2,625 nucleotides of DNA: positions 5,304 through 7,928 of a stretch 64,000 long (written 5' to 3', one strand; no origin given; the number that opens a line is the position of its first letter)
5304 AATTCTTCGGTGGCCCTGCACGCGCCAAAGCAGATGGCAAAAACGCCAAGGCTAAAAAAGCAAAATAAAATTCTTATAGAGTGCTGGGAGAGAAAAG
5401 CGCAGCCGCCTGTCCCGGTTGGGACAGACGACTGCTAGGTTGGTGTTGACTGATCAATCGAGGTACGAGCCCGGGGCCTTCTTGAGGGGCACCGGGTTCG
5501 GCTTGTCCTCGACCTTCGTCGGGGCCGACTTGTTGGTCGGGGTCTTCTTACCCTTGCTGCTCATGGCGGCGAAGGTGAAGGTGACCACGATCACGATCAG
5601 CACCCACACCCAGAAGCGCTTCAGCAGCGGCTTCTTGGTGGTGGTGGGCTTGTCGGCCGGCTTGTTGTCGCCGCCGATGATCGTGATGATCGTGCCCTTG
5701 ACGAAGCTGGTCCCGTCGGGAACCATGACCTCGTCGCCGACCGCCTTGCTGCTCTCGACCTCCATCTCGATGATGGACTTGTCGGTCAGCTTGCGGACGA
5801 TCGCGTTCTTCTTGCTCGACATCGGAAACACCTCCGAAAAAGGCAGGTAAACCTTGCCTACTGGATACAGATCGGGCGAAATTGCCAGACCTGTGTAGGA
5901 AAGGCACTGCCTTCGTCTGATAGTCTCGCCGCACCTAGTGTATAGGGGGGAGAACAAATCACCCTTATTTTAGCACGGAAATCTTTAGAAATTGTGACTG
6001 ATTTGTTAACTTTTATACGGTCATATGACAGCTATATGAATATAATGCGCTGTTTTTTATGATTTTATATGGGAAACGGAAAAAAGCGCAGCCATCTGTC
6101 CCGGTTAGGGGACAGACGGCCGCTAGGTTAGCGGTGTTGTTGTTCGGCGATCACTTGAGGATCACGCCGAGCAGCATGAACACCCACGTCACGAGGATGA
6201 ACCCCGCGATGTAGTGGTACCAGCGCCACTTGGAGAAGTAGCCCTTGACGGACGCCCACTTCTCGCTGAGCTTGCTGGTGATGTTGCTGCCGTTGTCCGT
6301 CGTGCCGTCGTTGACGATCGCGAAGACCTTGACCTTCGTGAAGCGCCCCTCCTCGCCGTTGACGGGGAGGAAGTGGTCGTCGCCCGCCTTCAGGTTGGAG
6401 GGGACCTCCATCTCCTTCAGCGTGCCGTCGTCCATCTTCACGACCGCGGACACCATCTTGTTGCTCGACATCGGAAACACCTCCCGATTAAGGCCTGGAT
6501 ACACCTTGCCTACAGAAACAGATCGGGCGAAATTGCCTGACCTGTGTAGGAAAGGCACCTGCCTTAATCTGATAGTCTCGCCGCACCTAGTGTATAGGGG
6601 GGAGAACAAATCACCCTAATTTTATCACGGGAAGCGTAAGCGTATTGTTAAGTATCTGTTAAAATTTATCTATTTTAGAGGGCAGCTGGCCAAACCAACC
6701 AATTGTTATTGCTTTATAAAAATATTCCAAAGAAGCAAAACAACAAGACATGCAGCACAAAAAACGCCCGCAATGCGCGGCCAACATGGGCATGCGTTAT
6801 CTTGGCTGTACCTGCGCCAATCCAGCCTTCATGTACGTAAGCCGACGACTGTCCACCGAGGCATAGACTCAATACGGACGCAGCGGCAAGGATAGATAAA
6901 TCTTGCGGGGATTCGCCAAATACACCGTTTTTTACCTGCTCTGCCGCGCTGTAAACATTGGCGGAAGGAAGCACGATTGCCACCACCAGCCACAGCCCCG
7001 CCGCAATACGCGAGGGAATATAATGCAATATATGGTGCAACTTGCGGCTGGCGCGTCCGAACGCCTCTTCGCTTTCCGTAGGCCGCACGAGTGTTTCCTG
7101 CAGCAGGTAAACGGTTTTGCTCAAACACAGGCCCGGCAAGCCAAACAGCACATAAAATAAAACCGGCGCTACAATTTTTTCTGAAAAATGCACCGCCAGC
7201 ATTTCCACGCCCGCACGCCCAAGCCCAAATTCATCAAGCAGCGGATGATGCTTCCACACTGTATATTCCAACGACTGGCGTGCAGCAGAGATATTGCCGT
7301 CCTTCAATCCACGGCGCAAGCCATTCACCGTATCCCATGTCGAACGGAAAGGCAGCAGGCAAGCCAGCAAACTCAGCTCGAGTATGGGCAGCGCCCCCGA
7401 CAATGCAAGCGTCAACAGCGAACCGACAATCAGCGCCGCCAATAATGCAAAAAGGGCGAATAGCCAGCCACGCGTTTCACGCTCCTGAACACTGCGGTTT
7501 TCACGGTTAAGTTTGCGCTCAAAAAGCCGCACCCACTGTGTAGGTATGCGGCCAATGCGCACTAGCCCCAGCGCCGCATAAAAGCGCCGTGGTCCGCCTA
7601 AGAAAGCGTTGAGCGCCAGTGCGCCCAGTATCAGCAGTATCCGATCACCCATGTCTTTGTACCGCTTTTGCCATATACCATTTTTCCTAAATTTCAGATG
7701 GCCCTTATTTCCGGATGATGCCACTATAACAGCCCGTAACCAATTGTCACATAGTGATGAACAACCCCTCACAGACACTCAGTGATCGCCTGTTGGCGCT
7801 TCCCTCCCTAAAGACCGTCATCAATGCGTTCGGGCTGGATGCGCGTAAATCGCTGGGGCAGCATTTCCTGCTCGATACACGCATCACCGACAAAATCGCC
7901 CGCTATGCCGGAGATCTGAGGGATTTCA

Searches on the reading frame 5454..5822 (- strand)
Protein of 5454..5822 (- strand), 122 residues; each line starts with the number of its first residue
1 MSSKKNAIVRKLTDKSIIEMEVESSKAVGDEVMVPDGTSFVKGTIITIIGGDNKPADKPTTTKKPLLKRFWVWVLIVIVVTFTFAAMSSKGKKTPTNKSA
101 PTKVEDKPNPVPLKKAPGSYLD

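Call 16: search_protein_families(library=pfam, proteins=[window:5454-5822:-], max_evalue=1)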
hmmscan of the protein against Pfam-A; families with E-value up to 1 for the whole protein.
window:5454-5822:- (122 aa): 1 family
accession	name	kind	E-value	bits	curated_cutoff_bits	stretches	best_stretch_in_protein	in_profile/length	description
PF20084.4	TrbK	-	0.21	12.1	23.9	1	66-110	5-49/102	Conjugative transfer region protein TrbK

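Call 17: search_protein_families(library=phrogs, proteins=[window:5454-5822:-], max_evalue=1)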
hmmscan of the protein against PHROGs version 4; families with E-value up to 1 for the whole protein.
window:5454-5822:- (122 aa): 10 families
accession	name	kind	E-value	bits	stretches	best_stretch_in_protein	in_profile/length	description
phrog_8545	-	moron, auxiliary metabolic gene and host takeover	3.2e-08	34.6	1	60-103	7-56/177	superinfection exclusion Sie-like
phrog_23980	-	unknown function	5.2e-05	24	1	62-101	6-43/193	-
phrog_4980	-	moron, auxiliary metabolic gene and host takeover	6.8e-05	23.8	1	56-101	9-54/181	superinfection exclusion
phrog_806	-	unknown function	0.0063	17.6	1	68-103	3-40/187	-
phrog_8263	-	unknown function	0.014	16.3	1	64-102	1-41/197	-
phrog_2121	-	unknown function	0.032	14.7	1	9-91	152-233/284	-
phrog_16405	-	moron, auxiliary metabolic gene and host takeover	0.033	14.9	1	55-114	62-120/229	membrane protein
phrog_14275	-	unknown function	0.051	14.3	1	61-97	26-64/178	-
phrog_13160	-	unknown function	0.17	12.9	1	55-91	11-45/139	-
phrog_17899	-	unknown function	0.36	12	1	8-44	23-59/105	-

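Call 18: find_homologous_proteins(query=window:5457-5822:-, max_evalue=0.01)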
Query seq(122 aa) (122 aa): 1 proteins with E <= 0.01 among 21 candidates.
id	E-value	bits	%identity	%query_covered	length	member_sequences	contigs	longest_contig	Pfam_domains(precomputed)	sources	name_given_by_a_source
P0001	4.3e-71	254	100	100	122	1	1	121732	-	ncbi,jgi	jgi:hypothetical protein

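Call 19: find_encoding_contigs(protein=P0001, flank=3000, max_places=3)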
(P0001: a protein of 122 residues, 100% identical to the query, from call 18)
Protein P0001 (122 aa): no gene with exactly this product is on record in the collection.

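Call 22: find_encoding_contigs(protein=P0004, flank=5000, max_places=4)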
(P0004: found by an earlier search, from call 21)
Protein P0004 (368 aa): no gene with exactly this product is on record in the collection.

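Call 23: find_encoding_contigs(protein=P0005, flank=5000, max_places=4)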
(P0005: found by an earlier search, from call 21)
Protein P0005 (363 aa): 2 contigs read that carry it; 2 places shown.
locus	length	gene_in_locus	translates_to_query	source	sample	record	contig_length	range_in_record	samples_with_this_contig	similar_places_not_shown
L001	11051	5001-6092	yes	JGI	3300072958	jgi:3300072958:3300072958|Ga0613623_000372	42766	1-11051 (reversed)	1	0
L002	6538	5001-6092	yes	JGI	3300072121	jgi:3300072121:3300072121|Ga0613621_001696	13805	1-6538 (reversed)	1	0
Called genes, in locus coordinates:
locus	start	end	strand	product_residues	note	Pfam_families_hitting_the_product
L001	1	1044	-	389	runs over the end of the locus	PF04055:Radical_SAM, PF06969:HemN_C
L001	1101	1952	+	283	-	-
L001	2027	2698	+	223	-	PF00072:Response_reg, PF00486:Trans_reg_C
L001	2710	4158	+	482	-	PF00672:HAMP, PF00512:HisKA, PF02518:HATPase_c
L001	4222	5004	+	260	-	PF00106:adh_short, PF08659:KR, PF13561:adh_short_C2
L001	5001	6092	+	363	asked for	PF01734:Patatin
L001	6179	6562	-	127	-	-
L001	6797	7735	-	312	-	PF03186:CobD_Cbib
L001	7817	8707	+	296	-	PF00398:RrnaAD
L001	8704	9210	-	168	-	PF05433:Rick_17kDa_Anti (weak)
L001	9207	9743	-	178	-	-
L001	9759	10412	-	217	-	PF00625:Guanylate_kin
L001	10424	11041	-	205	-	PF00578:AhpC-TSA (weak), PF02630:SCO1-SenC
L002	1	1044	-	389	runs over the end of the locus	PF04055:Radical_SAM, PF06969:HemN_C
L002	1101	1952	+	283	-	-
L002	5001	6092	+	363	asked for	PF01734:Patatin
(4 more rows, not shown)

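Call 29: find_encoding_contigs(protein=P0007, flank=4000, max_places=4)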
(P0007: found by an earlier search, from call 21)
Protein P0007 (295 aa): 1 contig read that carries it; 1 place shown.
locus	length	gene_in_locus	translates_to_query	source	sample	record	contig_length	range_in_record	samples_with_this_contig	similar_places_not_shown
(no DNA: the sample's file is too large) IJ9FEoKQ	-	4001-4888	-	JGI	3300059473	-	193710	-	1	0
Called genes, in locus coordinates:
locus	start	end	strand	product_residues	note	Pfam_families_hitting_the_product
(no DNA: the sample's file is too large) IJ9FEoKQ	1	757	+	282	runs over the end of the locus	-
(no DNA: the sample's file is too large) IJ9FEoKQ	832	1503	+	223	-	PF00072:Response_reg, PF00486:Trans_reg_C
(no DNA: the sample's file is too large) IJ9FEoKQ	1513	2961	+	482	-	PF00672:HAMP, PF00512:HisKA, PF02518:HATPase_c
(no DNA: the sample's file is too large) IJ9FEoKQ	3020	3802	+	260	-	PF00106:adh_short, PF08659:KR, PF13561:adh_short_C2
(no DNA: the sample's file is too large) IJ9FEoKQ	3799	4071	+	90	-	PF01734:Patatin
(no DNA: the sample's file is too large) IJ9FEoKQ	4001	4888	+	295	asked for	PF01734:Patatin (weak)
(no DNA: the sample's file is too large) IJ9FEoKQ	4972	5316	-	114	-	-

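Call 30: find_encoding_contigs(protein=P0008, flank=4000, max_places=4)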
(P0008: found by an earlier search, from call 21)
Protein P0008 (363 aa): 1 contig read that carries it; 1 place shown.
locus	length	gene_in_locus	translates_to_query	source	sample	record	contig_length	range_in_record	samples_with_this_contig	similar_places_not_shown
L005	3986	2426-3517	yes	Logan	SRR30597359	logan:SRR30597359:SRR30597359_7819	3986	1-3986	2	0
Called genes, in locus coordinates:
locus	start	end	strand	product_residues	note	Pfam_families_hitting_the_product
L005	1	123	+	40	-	?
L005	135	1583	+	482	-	PF00672:HAMP, PF00512:HisKA, PF02518:HATPase_c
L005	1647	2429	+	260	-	PF00106:adh_short, PF08659:KR, PF13561:adh_short_C2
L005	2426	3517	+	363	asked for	PF01734:Patatin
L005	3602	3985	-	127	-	?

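Call 32: find_homologous_proteins(query=A2, max_evalue=1)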
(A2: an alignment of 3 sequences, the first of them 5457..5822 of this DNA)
Query A2 (3 sequences) (122 aa, profile of the alignment): 6 proteins with E <= 1 among 326 candidates.
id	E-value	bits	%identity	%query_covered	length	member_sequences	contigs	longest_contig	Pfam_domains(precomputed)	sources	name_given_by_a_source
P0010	2.0e-57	211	41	43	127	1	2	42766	-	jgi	jgi:hypothetical protein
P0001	1.1e-43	166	100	100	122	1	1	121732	-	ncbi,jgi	jgi:hypothetical protein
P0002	1.6e-42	162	27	70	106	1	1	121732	-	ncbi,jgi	jgi:hypothetical protein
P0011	8.9e-33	131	29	68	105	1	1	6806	-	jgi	jgi:hypothetical protein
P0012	4.4e-26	109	30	53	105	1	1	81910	-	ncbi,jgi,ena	jgi:hypothetical protein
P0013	1.2e-23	101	30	75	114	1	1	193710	-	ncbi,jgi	jgi:hypothetical protein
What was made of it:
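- The downstream gene is an orphan membrane protein, not a metabolic or transport gene (calls 16, 18, 32).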

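Call 33: find_encoding_contigs(protein=P0011, flank=4000, max_places=4)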
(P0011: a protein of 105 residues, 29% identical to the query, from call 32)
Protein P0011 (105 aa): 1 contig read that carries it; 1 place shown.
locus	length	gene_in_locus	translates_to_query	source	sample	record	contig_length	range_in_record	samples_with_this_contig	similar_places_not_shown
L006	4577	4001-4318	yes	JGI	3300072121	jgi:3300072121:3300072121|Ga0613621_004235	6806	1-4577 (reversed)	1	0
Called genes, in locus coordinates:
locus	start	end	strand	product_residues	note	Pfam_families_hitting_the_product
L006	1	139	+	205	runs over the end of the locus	PF00578:AhpC-TSA (weak), PF02630:SCO1-SenC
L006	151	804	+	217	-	PF00625:Guanylate_kin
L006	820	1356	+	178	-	-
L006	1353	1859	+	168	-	PF05433:Rick_17kDa_Anti (weak)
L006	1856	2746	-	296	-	PF00398:RrnaAD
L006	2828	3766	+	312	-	PF03186:CobD_Cbib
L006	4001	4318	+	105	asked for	-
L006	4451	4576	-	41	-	?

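Call 34: find_encoding_contigs(protein=P0012, flank=4000, max_places=4)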
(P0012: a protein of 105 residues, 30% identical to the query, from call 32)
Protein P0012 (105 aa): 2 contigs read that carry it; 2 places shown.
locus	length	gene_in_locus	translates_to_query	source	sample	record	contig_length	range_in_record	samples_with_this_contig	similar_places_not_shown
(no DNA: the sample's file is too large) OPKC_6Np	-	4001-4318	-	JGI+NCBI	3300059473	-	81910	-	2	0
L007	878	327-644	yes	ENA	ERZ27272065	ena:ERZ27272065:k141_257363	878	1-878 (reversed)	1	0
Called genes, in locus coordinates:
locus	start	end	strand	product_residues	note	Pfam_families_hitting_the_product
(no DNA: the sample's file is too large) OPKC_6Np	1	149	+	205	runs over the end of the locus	PF00578:AhpC-TSA (weak), PF02630:SCO1-SenC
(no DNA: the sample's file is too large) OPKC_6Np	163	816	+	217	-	PF00625:Guanylate_kin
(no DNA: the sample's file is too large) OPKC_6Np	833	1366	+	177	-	-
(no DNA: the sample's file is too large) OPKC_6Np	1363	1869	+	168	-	PF05433:Rick_17kDa_Anti (faint)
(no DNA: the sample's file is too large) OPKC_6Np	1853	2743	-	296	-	PF00398:RrnaAD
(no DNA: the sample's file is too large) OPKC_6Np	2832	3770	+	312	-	PF03186:CobD_Cbib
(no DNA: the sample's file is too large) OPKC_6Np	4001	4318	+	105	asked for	-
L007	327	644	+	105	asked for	-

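Call 35: find_encoding_contigs(protein=P0013, flank=4000, max_places=4)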
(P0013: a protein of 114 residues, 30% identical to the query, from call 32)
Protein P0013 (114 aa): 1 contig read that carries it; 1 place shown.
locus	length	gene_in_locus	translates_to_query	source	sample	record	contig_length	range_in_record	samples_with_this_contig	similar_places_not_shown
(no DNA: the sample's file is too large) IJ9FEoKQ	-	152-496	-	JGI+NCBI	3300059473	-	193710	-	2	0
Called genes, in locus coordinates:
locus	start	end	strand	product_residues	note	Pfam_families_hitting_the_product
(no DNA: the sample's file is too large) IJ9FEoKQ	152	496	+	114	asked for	-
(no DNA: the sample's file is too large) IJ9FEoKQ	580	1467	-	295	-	PF01734:Patatin (weak)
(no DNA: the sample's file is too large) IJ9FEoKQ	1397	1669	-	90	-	PF01734:Patatin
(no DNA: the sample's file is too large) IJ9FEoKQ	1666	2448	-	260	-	PF00106:adh_short, PF08659:KR, PF13561:adh_short_C2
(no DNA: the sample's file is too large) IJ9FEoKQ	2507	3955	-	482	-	PF00672:HAMP, PF00512:HisKA, PF02518:HATPase_c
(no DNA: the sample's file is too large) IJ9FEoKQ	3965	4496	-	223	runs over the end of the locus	PF00072:Response_reg, PF00486:Trans_reg_C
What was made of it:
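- Contigs break at this locus in several assemblies (calls 23, 29, 34, 35).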

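Call 52: search_protein_representatives(alignment_id=A3)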
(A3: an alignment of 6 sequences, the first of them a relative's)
Query: 6 sequences, 106 profile positions. Proteins with E-value up to 0.001 (for the whole library): 10; up to 1e-10: 4; up to 1e-30: 2. The best 10 are listed.
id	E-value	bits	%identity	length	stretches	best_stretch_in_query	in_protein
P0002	1.2e-40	154.3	-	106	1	1-106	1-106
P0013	8.1e-37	141.9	-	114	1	1-100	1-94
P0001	2.5e-23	98.6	-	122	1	1-106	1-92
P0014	2.9e-11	59.8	-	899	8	27-70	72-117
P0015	6.3e-10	55.5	-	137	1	1-97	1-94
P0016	5.6e-09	52.4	-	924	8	10-77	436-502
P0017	1.5e-08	51.1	-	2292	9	34-75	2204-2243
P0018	1.2e-04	38.5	-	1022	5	16-38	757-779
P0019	3.1e-04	37.2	-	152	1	3-92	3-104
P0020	7.1e-04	36.0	-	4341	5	5-81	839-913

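Call 54: search_protein_families(library=pfam, proteins=[P0014, P0015, P0016, P0017, P0018, P0019], max_evalue=0.01)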
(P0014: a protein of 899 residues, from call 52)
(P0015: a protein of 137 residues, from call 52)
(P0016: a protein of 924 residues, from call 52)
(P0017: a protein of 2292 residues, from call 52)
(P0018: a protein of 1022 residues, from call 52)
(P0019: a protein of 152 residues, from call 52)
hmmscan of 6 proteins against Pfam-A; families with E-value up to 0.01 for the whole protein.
P0014 (899 aa): 8 families
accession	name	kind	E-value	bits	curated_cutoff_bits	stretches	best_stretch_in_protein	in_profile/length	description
PF17803.7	Cadherin_4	-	2.3e-105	345.6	25.1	8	646-720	1-71/71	Bacterial cadherin-like domain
PF17963.7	Big_9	-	2.8e-77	256.1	23.6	8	656-761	1-89/89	Bacterial Ig domain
PF22352.2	K319L-like_PKD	-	5.1e-16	58.9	27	0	716-762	38-84/84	K319L-like, PKD domain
PF23560.1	GBD_Hemicentin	-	1.7e-11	44.3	27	0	756-817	27-91/100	Hemicentin galactose-binding domain-like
PF04703.18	FaeA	-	1.5e-07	32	20.7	0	787-810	38-61/62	FaeA-like protein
PF11614.14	FixG_C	-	1.2e-05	25.9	25.6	0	712-766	51-104/119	IG-like fold at C-terminal of FixG, putative oxidoreductase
PF25485.1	DUF7908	-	3.2e-05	24.6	27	0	19-86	63-128/134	Domain of unknown function (DUF7908)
PF06240.19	COXG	-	0.00012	22.3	22.2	0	679-707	53-81/140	Carbon monoxide dehydrogenase subunit G (CoxG)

P0015 (137 aa): 0 families

P0016 (924 aa): 8 families
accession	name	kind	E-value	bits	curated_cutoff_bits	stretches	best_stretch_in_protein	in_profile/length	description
PF13240.11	Zn_Ribbon_1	-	3.7e-11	42.9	25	0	605-618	1-14/23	zinc-ribbon domain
PF18998.6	Flg_new_2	-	1.1e-10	41.8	23.6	1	655-718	11-71/73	Divergent InlB B-repeat domain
PF09479.16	Flg_new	-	3.2e-08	34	27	1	722-786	1-64/65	Listeria-Bacteroides repeat domain (List_Bact_rpt)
PF02892.21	zf-BED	-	4.5e-05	23.8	20.6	0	555-571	15-30/44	BED zinc finger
PF14169.11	YdjO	-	8.6e-05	22.7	27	0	299-320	37-58/59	Cold-inducible protein YdjO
PF13180.12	PDZ_2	-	0.00022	21.9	27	0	241-283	23-63/80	PDZ domain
PF13927.12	Ig_3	-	0.0011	19.8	30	1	795-869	2-78/78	Immunoglobulin domain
PF13895.12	Ig_2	-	0.0024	18.5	27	1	808-883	11-79/79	Immunoglobulin domain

P0017 (2292 aa): 10 families
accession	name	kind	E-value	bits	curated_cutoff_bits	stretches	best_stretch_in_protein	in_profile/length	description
PF00028.23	Cadherin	-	2.8e-107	351.8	28.8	10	1057-1146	2-93/93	Cadherin domain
PF16709.11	SCAB-Ig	-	9.9e-41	138.2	27.6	1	1573-1636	24-87/98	Ig domain of plant-specific actin-binding protein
PF17963.7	Big_9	-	1.2e-39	135.5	23.6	7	1640-1738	1-89/89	Bacterial Ig domain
PF23197.1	IG_AIR9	-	1.7e-29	101.9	27.5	0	1578-1616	32-69/87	AIR9 A9 domain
PF18981.6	InlK_D3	-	5.9e-19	68.4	25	2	881-947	6-75/75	Internalin K domain (D3/D4)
PF25374.1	Cadherin_FAT4_N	-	7.8e-15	55.4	35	0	855-948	2-84/85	FAT4-like, N-terminal cadherin-like domain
PF24507.1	Ig_CFAP65_4th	-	1.7e-06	28.8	27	0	1091-1124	18-51/76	CFAP65, fourth Ig-like domain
PF01420.25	Methylase_S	-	6.1e-06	27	22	0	862-914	40-94/168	Type I restriction modification DNA specificity domain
PF08329.16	ChitinaseA_N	-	0.00081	19.5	21.2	0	1499-1546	65-112/133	Chitinase A, N-terminal domain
PF17803.7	Cadherin_4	-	0.0082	17.1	25.1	1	2038-2108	3-70/71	Bacterial cadherin-like domain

P0018 (1022 aa): 0 families

P0019 (152 aa): 0 families

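Call 56: find_homologous_proteins(query=A6, max_evalue=1)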
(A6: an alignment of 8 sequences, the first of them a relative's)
Query A6 (8 sequences) (137 aa, profile of the alignment): 6 proteins with E <= 1 among 4480 candidates.
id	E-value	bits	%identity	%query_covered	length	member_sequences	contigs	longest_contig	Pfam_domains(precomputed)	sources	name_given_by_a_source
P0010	1.1e-44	169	34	61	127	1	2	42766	-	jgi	jgi:hypothetical protein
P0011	2.3e-39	152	-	-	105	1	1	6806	-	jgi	jgi:hypothetical protein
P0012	1.1e-37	147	33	68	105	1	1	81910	-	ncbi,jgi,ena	jgi:hypothetical protein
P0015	3.1e-36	142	100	100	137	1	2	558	-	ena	-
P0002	3.3e-36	142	34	61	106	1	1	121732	-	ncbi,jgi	jgi:hypothetical protein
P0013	1.4e-35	140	32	78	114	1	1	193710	-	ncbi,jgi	jgi:hypothetical protein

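Call 57: find_encoding_contigs(protein=P0015, flank=1000, max_places=4)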
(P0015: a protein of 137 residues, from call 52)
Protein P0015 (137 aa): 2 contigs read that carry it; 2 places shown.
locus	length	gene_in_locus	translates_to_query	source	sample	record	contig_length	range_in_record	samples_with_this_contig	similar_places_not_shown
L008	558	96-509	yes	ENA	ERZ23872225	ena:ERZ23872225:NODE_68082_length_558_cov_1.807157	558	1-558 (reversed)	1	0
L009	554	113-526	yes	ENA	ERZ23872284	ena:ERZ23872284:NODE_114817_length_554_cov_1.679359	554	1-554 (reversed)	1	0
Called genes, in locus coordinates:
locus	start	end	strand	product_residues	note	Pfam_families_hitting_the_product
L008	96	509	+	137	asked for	-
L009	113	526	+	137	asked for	-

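Call 58: find_encoding_contigs(protein=P0019, flank=3000, max_places=4)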
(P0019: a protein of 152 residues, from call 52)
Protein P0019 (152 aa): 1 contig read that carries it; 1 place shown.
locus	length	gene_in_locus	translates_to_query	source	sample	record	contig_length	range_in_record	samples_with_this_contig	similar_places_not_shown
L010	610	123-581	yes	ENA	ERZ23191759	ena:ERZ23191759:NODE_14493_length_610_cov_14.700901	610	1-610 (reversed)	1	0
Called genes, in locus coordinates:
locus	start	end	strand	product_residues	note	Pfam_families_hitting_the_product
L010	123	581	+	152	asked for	-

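Call 72: predict_structure(alignment_id=A3)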
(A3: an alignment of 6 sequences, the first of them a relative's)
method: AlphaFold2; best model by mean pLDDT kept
length: 122 residues; sequences in the alignment: 6
mean_pLDDT: 67.1   pTM: 0.34
mean pLDDT of the five models: 67.1, 64.7, 63.9, 63.8, 62.6
residues with pLDDT >= 90: 0; 70-90: 58; 50-70: 46; < 50: 18
segments of 3 or more residues with pLDDT < 50: 52-64
pLDDT, mean of each block of 10 residues (from residue 1): 71 80 77 81 78 48 55 83 70 53 57 57 47
secondary structure, 60 per line:
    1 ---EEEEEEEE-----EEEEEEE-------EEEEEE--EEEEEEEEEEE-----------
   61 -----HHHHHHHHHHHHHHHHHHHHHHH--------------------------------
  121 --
elements in order: E4-11 E17-23 E31-36 E39-49 H66-88
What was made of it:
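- Closest known: Type I toxin mRNAs with 5'-3' fold-back. Different: The protein is two to three times larger and has a folded soluble domain (call 72).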

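Call 75: fold_search(model_id=the predicted structure, library=pdb)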
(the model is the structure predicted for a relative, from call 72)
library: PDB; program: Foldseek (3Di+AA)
matches with E <= 10: 300; with E <= 0.001: 0
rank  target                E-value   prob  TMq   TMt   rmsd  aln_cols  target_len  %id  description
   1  7dm4_MODEL_1_A        3.7e-01  0.99  0.32  0.26   3.1        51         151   18  Solution structure of ARID4B Tudor domain (released 2021-03-10)
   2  9a7t_B                4.4e-01  0.89  0.29  0.23   4.9        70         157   16  Integrative model of RPOB-GREA by crosslinking MS and deep learning (released 2024-09-18)
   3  8jj5_B                6.3e-01  0.11  0.17  0.15  16.3       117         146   14  Porcine uroplakin complex (released 2023-06-14)
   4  5vta_I                1.0e+00  0.06  0.13  0.15  11.8        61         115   11  Co-Crystal Structure of DPPIV with a Chemibody Inhibitor (released 2018-05-09)
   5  5i0y_A                1.1e+00  0.13  0.13  0.11  10.4        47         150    8  COPPER-BOUND E46Q VARIANT OF UROPATHOGENIC ESCHERICHIA COLI STRAIN F11 FETP (released 2017-02-08)
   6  4nl8_A                1.2e+00  0.41  0.25  0.06   7.1        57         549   19  PriA Helicase Bound to SSB C-terminal Tail Peptide (released 2014-01-08)
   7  4yrd_B                1.3e+00  0.14  0.18  0.08   6.6        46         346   28  Crystal structure of CapF with inhibitor 3-isopropenyl-tropolone (released 2015-10-21)
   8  6zm5_1                1.6e+00  0.69  0.30  0.56   3.4        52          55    8  Human mitochondrial ribosome in complex with OXA1L, mRNA, A/A tRNA, P/P tRNA and nascent polypeptide (released 2021-01-13)
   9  5vi5_J                1.6e+00  0.21  0.25  0.34   8.3        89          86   16  Structure of Mycobacterium smegmatis transcription initiation complex with a full transcription bubble (released 2017-07-26)
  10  7qi4_1                1.6e+00  0.15  0.22  0.36   5.6        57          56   16  Human mitochondrial ribosome at 2.2 A resolution (bound to partly built tRNAs and mRNA) (released 2022-07-13)
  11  6c04_J                1.7e+00  0.14  0.22  0.24   9.0        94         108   17  Mtb RNAP Holo/RbpA/double fork DNA -closed clamp (released 2018-03-28)
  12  6vvt_J                1.8e+00  0.23  0.26  0.36   8.1        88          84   17  Crystal structure of a Mycobacterium smegmatis transcription initiation complex with Rifampicin-resistant RNA polymera (released 2020-10-21)
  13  3mp2                  1.9e+00  0.20  0.23  0.15   4.2        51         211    8  Crystal structure of transmissible gastroenteritis virus papain-like protease 1 (released 2010-09-08)
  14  8cpo                  1.9e+00  0.16  0.24  0.20   7.2        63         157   22  Crystal structure of the PolB16_OarG intein variant S1A, N183A, C111A, C165A (released 2023-05-17)
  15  3aoi_X                2.0e+00  0.63  0.30  0.24   4.0        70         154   10  RNA polymerase-Gfh1 complex (Crystal type 2) (released 2010-12-08)
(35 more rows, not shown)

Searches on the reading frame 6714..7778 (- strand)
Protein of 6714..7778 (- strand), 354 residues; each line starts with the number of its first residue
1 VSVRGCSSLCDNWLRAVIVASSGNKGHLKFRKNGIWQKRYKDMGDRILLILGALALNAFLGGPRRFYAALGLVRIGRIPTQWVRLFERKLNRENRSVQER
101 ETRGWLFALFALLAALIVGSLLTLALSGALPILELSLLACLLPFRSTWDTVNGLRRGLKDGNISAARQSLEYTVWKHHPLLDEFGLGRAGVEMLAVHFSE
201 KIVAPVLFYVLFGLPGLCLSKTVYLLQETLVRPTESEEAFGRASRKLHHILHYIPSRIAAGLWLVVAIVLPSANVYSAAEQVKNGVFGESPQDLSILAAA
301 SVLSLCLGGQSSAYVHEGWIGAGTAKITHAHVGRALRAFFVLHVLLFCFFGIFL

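Call 16: search_protein_families(library=pfam, proteins=[window:6714-7778:-], max_evalue=1)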
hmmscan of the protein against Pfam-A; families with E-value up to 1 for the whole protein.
window:6714-7778:- (354 aa): 2 families
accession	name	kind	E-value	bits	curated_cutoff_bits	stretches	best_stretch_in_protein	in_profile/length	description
PF03186.18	CobD_Cbib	-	1.3e-29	103.8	34.4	1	51-338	2-281/282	CobD/Cbib protein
PF11292.14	DUF3093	-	0.047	14.4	23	1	259-335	9-80/140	Protein of unknown function (DUF3093)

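Call 21: list_cluster_members(proteins=[P0001, window:6154-6471:-, window:34169-34519:-, window:6714-7778:-, window:4265-5371:+])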
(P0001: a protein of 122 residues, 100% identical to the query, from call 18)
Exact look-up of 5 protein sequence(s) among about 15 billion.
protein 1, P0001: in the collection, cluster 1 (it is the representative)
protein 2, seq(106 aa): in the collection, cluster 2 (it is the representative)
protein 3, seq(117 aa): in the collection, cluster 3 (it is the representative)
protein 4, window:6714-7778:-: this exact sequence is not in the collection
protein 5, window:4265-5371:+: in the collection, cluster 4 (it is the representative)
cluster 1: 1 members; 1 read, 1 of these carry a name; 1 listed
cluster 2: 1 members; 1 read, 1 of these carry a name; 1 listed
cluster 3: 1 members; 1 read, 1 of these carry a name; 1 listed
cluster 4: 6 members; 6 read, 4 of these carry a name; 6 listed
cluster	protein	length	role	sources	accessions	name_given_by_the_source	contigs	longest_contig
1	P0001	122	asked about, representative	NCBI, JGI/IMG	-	hypothetical protein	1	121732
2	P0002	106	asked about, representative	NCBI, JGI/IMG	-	hypothetical protein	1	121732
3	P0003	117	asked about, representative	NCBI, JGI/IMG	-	hypothetical protein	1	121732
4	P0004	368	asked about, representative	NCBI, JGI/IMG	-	NTE family protein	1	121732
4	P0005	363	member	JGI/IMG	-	NTE family protein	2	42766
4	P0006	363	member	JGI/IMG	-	NTE family protein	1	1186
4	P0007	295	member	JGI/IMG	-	NTE family protein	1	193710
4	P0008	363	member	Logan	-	-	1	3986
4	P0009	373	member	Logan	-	-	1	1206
